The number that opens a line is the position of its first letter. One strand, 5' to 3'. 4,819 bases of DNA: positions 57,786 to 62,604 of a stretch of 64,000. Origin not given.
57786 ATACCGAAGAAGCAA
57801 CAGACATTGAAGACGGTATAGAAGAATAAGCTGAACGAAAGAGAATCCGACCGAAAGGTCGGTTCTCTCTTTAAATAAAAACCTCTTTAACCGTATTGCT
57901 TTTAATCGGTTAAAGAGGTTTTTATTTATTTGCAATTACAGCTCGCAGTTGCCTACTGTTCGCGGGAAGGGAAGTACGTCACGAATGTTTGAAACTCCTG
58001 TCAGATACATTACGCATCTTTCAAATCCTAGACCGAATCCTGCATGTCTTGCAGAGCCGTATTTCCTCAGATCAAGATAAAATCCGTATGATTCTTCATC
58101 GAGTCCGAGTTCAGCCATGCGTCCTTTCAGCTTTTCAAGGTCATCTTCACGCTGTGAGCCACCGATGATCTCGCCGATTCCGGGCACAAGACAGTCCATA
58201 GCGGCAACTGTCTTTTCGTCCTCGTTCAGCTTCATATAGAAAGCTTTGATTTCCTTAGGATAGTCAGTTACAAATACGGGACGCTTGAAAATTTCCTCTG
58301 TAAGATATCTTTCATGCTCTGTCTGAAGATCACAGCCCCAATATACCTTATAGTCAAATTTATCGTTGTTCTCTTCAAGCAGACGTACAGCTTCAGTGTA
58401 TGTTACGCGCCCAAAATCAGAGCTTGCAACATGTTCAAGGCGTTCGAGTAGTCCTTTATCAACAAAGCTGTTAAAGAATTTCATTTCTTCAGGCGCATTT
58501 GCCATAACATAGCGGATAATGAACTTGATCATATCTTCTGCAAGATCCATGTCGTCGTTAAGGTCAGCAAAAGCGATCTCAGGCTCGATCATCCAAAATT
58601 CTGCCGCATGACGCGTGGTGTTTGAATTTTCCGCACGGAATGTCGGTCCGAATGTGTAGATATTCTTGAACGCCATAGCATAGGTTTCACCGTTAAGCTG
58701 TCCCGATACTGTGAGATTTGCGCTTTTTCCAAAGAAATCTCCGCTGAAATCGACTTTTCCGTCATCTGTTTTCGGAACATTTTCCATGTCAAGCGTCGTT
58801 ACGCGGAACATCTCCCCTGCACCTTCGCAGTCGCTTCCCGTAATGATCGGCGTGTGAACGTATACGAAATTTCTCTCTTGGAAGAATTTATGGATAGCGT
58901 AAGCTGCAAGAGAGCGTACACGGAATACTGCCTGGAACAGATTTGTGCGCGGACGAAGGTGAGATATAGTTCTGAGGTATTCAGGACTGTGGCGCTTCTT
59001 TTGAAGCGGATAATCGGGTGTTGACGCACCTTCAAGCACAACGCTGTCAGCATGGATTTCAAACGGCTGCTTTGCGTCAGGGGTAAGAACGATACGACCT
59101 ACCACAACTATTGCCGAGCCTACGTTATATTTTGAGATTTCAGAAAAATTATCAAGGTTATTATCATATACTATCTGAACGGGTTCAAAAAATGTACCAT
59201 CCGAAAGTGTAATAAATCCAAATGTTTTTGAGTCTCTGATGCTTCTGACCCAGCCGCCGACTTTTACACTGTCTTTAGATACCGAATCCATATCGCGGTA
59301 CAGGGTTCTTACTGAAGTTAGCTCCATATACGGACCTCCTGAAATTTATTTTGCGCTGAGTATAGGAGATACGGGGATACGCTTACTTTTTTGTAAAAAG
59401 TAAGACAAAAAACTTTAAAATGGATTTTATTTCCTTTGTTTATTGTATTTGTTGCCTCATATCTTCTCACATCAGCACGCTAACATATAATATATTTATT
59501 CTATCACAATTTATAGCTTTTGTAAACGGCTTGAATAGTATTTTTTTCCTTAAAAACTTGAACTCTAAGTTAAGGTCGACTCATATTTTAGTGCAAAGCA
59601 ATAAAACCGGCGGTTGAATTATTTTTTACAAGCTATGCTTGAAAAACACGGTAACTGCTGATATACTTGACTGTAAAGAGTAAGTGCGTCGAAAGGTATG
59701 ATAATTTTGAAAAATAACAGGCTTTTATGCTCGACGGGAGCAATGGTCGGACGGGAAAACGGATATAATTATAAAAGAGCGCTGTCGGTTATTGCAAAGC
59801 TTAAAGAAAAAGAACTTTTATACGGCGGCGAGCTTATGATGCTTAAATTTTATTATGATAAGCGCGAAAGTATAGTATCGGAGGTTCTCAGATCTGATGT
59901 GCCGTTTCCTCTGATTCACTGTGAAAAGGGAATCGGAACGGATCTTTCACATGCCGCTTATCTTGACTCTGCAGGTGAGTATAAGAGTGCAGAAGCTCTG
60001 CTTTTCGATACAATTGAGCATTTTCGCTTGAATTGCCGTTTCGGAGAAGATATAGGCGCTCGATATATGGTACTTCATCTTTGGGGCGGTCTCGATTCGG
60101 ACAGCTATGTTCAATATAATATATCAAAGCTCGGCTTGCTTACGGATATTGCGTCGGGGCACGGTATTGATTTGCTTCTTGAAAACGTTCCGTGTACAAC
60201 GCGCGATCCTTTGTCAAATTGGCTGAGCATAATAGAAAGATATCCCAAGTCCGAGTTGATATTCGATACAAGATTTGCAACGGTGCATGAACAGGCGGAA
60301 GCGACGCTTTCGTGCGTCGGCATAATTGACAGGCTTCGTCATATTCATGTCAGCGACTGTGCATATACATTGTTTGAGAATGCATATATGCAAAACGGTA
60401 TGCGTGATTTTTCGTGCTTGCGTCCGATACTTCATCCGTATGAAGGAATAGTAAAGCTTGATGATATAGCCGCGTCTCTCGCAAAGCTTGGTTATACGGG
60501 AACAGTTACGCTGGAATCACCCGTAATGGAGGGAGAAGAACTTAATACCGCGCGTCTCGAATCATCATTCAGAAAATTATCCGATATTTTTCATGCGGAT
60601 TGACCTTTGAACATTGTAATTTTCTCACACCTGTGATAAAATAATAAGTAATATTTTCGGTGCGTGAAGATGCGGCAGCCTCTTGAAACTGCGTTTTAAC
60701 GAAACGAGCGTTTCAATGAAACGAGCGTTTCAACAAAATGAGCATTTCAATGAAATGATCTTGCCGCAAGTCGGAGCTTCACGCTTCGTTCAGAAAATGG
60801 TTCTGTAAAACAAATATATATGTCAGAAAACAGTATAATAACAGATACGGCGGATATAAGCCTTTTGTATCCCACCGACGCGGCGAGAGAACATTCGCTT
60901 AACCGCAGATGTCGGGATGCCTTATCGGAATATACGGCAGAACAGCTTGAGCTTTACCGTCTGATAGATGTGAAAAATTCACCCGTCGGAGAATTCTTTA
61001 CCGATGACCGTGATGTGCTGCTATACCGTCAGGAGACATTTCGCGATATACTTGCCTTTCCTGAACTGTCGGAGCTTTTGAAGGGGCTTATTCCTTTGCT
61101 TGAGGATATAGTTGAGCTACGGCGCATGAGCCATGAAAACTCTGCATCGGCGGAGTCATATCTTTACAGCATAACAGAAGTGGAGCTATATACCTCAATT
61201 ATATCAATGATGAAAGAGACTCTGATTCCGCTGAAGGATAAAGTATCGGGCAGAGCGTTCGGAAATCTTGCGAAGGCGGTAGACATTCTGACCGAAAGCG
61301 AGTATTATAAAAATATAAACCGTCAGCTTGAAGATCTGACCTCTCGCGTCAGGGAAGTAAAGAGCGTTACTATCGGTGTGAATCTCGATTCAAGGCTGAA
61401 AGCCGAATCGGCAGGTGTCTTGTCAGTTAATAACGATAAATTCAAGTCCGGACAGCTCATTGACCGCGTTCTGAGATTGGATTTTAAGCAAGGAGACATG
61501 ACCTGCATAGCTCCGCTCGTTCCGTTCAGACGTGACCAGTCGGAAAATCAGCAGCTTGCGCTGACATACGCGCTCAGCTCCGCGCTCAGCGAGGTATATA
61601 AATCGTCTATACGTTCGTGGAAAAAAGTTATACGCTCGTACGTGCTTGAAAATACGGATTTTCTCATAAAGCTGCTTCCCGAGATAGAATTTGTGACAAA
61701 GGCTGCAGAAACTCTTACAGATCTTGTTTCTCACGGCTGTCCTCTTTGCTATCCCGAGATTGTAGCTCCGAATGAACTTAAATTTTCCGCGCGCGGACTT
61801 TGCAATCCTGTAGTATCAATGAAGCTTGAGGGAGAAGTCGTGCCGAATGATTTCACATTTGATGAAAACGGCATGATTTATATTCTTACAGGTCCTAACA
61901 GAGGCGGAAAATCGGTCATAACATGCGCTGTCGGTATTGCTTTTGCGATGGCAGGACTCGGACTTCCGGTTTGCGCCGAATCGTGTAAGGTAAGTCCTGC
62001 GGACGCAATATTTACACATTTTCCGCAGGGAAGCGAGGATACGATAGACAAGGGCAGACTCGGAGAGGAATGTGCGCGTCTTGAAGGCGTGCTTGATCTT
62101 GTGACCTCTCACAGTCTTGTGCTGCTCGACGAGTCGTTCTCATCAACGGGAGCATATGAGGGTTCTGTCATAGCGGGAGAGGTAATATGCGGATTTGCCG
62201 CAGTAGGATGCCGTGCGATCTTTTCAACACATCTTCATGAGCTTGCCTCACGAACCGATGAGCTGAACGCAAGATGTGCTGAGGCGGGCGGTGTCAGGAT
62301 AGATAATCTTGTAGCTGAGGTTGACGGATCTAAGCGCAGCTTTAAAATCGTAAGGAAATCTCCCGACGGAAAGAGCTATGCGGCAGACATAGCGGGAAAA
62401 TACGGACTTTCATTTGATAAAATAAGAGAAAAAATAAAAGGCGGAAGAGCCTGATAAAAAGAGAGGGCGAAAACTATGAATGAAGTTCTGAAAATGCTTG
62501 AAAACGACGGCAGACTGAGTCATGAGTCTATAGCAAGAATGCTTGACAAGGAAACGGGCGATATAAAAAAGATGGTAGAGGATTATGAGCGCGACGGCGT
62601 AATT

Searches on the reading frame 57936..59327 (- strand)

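Call 80: search_protein_families(library=pfam, proteins=[window:57936-59327:-], max_evalue=0.00001)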
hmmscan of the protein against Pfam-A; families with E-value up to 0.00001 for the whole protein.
window:57936-59327:- (463 aa): 2 families
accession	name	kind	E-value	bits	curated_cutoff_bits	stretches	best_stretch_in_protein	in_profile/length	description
PF00152.25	tRNA-synt_2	-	1.4e-68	231.6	25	1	121-457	8-307/308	tRNA synthetases class II (D, K and N)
PF01336.31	tRNA_anti-codon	-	1.6e-12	47.6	27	1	21-97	1-73/75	OB-fold nucleic acid binding domain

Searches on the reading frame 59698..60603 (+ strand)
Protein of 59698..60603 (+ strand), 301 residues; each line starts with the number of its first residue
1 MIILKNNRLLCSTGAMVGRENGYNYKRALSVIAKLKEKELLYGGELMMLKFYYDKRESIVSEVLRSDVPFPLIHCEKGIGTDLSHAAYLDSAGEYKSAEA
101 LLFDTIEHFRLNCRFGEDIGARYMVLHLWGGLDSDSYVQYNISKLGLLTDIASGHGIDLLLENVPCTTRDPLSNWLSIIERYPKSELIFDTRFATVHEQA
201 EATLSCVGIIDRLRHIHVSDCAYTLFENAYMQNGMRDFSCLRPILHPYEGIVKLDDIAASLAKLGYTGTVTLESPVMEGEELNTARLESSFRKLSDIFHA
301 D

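Call 80: search_protein_families(library=pfam, proteins=[window:59698-60603:+], max_evalue=0.00001)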
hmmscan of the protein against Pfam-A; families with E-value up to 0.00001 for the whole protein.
window:59698-60603:+ (301 aa): 1 family
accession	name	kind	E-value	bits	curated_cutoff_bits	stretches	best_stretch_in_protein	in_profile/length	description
PF01261.30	AP_endonuc_2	-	8e-11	42.5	31.1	1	104-280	65-234/249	Xylose isomerase-like TIM barrel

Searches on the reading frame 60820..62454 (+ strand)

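Call 80: search_protein_families(library=pfam, proteins=[window:60820-62454:+], max_evalue=0.00001)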
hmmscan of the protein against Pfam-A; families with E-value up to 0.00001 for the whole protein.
window:60820-62454:+ (544 aa): 1 family
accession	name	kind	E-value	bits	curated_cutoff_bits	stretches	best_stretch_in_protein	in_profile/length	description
PF00488.27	MutS_V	-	5.1e-20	72.7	30.2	1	355-484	2-132/188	MutS domain V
